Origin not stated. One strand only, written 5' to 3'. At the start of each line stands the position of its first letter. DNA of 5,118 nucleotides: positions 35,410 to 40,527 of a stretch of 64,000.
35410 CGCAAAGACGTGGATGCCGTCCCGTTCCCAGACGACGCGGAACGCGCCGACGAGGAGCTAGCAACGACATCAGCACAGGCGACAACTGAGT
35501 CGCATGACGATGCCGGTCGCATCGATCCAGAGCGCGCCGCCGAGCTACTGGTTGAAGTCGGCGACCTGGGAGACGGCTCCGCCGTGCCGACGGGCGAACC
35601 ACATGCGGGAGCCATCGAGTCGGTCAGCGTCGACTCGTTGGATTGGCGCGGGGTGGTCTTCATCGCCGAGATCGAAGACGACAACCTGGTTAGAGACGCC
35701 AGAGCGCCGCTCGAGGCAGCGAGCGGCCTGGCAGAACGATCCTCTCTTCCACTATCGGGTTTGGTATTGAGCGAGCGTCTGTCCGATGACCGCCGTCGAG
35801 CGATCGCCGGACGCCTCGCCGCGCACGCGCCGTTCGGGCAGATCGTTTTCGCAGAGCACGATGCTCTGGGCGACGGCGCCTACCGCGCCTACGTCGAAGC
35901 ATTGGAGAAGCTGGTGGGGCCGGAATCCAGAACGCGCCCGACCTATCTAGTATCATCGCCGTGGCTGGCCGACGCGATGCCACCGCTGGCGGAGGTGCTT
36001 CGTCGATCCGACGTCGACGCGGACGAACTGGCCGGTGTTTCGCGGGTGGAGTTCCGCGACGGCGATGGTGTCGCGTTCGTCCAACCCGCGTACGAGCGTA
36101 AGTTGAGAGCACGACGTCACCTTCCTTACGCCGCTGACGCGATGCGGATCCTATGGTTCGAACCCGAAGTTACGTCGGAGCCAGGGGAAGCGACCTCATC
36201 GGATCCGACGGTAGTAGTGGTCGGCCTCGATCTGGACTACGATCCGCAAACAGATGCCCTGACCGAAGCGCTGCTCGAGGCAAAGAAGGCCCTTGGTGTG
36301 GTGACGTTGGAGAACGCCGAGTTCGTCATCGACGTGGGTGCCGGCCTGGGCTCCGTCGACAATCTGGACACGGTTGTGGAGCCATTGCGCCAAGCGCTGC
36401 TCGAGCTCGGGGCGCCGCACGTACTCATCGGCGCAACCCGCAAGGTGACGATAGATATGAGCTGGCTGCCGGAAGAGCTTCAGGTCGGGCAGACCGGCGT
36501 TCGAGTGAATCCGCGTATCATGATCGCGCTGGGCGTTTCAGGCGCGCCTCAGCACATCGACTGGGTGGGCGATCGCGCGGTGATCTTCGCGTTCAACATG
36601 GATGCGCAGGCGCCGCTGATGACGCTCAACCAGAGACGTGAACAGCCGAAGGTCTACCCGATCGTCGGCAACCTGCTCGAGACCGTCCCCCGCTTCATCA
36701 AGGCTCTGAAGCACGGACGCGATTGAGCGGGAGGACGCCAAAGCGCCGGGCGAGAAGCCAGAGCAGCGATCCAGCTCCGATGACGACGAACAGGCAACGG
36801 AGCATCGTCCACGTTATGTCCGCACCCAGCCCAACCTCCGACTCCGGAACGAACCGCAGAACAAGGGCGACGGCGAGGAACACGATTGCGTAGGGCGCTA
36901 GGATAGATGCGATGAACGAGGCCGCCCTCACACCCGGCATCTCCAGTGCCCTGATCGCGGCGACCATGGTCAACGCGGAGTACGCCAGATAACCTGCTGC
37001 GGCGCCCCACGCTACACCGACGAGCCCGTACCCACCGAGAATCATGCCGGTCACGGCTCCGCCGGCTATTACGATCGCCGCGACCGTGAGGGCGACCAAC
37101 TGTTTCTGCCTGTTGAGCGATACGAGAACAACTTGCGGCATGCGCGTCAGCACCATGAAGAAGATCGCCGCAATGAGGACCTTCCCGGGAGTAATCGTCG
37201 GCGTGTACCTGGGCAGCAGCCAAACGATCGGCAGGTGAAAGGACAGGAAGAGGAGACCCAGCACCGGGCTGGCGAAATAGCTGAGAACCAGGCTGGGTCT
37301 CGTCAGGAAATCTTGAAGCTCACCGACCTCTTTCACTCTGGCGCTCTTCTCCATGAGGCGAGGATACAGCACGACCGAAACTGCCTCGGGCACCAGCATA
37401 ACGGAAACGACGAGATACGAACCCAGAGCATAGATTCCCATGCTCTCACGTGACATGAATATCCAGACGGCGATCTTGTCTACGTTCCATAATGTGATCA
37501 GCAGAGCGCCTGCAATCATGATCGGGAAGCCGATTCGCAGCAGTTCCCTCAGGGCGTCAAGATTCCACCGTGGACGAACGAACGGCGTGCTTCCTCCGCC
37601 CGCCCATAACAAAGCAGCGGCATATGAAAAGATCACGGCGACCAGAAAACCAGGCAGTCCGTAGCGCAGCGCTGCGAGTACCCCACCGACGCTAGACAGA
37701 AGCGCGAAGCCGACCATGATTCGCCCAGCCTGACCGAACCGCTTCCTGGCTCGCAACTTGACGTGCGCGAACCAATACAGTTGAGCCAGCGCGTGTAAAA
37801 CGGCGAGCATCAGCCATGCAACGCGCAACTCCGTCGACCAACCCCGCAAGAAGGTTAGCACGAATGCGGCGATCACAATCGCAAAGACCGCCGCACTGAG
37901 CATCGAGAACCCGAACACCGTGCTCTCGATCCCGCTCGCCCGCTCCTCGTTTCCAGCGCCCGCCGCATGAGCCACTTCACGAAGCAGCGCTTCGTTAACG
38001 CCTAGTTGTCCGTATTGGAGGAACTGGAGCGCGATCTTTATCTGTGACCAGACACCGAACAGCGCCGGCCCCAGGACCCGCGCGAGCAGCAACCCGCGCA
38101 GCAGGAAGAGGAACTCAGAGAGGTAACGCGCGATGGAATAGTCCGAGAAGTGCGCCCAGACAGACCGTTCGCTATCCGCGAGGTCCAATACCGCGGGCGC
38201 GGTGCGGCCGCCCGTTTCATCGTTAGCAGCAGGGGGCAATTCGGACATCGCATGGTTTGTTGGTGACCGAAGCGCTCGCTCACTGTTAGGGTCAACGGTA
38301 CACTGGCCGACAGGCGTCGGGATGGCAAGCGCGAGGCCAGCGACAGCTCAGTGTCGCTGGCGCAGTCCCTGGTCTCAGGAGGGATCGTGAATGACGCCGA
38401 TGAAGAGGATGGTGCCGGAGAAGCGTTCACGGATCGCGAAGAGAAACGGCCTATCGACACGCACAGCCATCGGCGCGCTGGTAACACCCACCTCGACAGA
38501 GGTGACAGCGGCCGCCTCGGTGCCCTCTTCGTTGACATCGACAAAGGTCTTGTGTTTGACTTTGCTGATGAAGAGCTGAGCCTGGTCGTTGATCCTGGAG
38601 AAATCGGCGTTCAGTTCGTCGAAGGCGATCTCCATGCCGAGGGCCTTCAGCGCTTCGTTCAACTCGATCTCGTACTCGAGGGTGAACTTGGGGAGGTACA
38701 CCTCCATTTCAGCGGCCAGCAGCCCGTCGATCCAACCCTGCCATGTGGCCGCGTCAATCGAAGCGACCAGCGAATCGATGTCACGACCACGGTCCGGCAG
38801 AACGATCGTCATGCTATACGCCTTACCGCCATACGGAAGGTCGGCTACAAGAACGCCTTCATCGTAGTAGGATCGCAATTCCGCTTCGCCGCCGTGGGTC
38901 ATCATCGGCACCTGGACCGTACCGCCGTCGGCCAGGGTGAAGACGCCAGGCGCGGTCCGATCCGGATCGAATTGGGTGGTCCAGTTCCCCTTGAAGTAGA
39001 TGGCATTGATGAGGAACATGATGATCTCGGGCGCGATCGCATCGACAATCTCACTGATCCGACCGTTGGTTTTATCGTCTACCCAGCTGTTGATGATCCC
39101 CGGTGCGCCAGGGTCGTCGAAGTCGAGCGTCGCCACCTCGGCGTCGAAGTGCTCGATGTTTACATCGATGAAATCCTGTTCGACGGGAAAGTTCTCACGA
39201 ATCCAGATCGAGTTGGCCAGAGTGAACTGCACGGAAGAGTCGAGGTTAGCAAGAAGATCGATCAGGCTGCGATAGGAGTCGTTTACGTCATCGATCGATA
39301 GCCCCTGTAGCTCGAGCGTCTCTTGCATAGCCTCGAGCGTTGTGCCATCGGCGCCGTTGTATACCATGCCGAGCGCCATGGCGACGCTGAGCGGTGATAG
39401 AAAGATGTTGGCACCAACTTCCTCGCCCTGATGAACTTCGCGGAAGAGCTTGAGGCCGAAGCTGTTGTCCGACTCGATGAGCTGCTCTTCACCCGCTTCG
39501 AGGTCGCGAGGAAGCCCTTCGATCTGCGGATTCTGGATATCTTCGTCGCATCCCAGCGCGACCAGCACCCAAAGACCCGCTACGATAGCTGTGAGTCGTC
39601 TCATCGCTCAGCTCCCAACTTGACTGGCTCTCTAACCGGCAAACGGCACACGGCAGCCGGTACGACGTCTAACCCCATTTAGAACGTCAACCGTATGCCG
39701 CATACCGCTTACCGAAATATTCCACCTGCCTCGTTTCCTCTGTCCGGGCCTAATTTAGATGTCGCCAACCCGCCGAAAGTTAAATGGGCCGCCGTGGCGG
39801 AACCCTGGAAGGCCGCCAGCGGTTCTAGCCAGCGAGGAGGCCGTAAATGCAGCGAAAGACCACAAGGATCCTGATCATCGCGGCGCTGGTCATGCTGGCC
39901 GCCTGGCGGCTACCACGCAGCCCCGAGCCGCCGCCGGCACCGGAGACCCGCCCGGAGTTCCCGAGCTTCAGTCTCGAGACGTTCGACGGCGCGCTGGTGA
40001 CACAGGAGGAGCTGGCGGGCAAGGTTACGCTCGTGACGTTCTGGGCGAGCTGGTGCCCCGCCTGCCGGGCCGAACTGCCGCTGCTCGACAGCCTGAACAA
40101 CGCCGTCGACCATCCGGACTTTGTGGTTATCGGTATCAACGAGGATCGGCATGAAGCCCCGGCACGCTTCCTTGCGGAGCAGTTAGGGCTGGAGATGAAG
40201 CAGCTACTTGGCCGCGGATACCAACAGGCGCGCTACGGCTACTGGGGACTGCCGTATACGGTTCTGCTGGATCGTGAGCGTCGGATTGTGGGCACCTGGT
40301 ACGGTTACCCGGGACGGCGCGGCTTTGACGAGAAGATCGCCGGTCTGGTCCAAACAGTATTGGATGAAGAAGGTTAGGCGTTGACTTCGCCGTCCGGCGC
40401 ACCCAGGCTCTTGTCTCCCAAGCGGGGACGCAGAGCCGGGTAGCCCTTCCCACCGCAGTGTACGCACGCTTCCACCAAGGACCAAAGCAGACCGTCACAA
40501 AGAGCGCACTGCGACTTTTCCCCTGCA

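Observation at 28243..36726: A 2,827-aa single-polypeptide fusion of a complete acyl-CoA dehydrogenase / ETF / ETF:quinone-oxidoreductase (FixABCX-like) electron-transfer chain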

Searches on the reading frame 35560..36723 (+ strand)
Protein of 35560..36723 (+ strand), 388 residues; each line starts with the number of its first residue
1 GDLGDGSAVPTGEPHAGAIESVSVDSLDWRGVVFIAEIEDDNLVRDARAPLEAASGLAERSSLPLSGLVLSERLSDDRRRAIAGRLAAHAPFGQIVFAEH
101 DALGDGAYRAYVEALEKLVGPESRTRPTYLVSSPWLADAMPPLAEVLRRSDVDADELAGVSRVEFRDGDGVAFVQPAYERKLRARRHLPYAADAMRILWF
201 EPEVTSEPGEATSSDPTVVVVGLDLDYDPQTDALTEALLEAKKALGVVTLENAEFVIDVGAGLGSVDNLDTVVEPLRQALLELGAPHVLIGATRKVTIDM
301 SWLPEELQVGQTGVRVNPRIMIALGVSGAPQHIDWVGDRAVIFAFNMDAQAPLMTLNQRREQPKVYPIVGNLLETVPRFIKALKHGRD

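Call 27: search_solved_structures(query=window:35560-36723:+, max_evalue=1, show_alignments=3)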
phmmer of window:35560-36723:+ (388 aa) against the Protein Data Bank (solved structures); distinct sequences matched with E-value up to 1: 15.
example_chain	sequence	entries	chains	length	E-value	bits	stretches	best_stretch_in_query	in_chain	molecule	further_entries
5ol2_A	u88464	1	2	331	2.4e-15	59.9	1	219-355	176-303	Electron transfer flavoprotein large subunit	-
5ow0_A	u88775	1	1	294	4.8e-15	58.9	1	224-385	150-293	Electron transfer flavoprotein, alpha subunit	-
6fah_A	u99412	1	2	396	5.9e-15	58.6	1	219-383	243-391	Caffeyl-CoA reductase-Etf complex subunit CarE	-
1efp_A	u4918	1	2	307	4.7e-13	52.4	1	250-378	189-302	PROTEIN (ELECTRON TRANSFER FLAVOPROTEIN)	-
1efv_A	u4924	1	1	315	1.2e-12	51.1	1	251-384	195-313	ELECTRON TRANSFER FLAVOPROTEIN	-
1t9g_R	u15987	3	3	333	1.3e-12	51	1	251-384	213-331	Electron transfer flavoprotein alpha-subunit, mitochondrial | Electron transfer flavoprotein alpha-subunit, mitochondrial precursor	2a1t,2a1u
7koe_B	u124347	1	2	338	2e-11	47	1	205-357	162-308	Electron transfer flavoprotein, alpha subunit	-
7qh2_A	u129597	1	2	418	1.6e-09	40.8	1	236-373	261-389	Lactate dehydrogenase (NAD(+),ferredoxin) subunit LctC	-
1o94_D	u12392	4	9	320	2.5e-09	40.1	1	248-357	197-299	ELECTRON TRANSFER FLAVOPROTEIN ALPHA-SUBUNIT | ELECTRON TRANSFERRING FLAVOPROTEIN ALPHA-SUBUNIT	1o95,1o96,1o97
3clu_D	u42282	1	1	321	2.5e-09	40.1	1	248-357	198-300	Electron transfer flavoprotein subunit alpha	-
3clt_D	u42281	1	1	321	6.3e-09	38.8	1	247-357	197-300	Electron transfer flavoprotein subunit alpha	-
3clr_D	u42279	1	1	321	6.6e-09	38.7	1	247-357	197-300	Electron transfer flavoprotein subunit alpha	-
3cls_D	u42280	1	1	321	1.3e-08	37.8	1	247-357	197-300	Electron transfer flavoprotein subunit alpha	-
4kpu_A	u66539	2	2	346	1.4e-07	34.3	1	241-380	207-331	Electron transfer flavoprotein alpha subunit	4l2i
22vl_d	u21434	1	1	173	0.54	12.7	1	42-96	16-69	ATP synthase delta chain, chloroplastic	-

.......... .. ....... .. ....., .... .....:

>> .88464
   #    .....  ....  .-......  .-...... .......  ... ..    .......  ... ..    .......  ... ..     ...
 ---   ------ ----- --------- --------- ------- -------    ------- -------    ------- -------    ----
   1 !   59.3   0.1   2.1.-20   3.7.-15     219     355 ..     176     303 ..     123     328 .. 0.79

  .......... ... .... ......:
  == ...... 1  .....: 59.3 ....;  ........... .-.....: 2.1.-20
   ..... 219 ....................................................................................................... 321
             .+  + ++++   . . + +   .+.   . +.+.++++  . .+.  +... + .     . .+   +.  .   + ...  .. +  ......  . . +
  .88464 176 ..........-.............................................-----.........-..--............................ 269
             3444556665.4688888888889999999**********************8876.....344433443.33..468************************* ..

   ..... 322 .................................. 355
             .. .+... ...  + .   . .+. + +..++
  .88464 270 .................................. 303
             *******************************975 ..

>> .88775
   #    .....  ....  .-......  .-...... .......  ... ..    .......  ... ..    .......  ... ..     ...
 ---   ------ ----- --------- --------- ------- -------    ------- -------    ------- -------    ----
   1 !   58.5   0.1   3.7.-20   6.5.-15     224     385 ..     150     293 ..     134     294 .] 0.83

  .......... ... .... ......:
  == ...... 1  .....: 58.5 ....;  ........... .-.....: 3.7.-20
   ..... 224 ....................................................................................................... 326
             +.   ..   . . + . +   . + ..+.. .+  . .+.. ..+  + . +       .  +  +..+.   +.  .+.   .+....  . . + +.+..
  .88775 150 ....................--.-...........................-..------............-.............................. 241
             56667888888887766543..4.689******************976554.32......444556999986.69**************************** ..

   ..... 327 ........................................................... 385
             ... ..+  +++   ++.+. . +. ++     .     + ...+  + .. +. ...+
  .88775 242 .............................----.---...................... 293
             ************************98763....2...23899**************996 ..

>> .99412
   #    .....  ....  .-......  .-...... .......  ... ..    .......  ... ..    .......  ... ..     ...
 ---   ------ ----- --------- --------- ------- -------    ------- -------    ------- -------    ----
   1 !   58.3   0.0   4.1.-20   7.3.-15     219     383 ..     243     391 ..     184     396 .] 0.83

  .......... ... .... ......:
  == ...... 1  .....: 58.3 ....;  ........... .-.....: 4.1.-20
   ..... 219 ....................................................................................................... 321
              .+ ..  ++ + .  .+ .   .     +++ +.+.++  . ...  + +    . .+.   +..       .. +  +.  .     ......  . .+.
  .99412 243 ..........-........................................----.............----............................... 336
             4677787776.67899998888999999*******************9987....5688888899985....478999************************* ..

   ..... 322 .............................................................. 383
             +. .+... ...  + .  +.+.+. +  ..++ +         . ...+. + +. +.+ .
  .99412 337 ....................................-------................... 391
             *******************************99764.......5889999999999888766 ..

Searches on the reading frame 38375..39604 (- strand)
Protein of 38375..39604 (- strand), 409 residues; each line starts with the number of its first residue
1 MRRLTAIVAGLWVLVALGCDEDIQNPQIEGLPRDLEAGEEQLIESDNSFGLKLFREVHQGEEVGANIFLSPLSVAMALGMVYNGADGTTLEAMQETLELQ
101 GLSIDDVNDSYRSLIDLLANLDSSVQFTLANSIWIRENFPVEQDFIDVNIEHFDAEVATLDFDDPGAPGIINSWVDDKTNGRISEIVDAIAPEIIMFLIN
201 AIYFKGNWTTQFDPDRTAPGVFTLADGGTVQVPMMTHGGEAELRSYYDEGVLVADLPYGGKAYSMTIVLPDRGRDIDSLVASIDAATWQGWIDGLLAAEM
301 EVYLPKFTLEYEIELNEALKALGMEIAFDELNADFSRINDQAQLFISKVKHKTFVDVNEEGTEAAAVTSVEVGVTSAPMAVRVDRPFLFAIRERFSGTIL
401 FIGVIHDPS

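Call 11: search_protein_families(library=pfam, proteins=[window:38375-39604:-], max_evalue=0.001)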
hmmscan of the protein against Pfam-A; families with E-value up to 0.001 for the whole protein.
window:38375-39604:- (409 aa): 1 family
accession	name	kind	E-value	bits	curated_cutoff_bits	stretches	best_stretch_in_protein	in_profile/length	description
PF00079.25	Serpin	-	4.3e-112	375.4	27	1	45-408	2-370/370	Serpin (serine protease inhibitor)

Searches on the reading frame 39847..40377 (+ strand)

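Call 11: search_protein_families(library=pfam, proteins=[window:39847-40377:+], max_evalue=0.001)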
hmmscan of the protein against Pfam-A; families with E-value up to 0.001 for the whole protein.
window:39847-40377:+ (176 aa): 5 families
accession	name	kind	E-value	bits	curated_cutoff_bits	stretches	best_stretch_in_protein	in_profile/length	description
PF00578.27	AhpC-TSA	-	2.1e-15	57.2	26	1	37-147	4-94/124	AhpC/TSA family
PF08534.16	Redoxin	-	6.9e-15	55.6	26.6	1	37-154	5-135/148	Redoxin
PF13905.12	Thioredoxin_8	-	6.5e-07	30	27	1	58-144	1-91/94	Thioredoxin-like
PF00085.26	Thioredoxin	-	2.6e-06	27.8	23.5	1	57-104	17-63/103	Thioredoxin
PF13098.12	Thioredoxin_2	-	3.7e-05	24.4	27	1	57-154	4-94/104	Thioredoxin-like domain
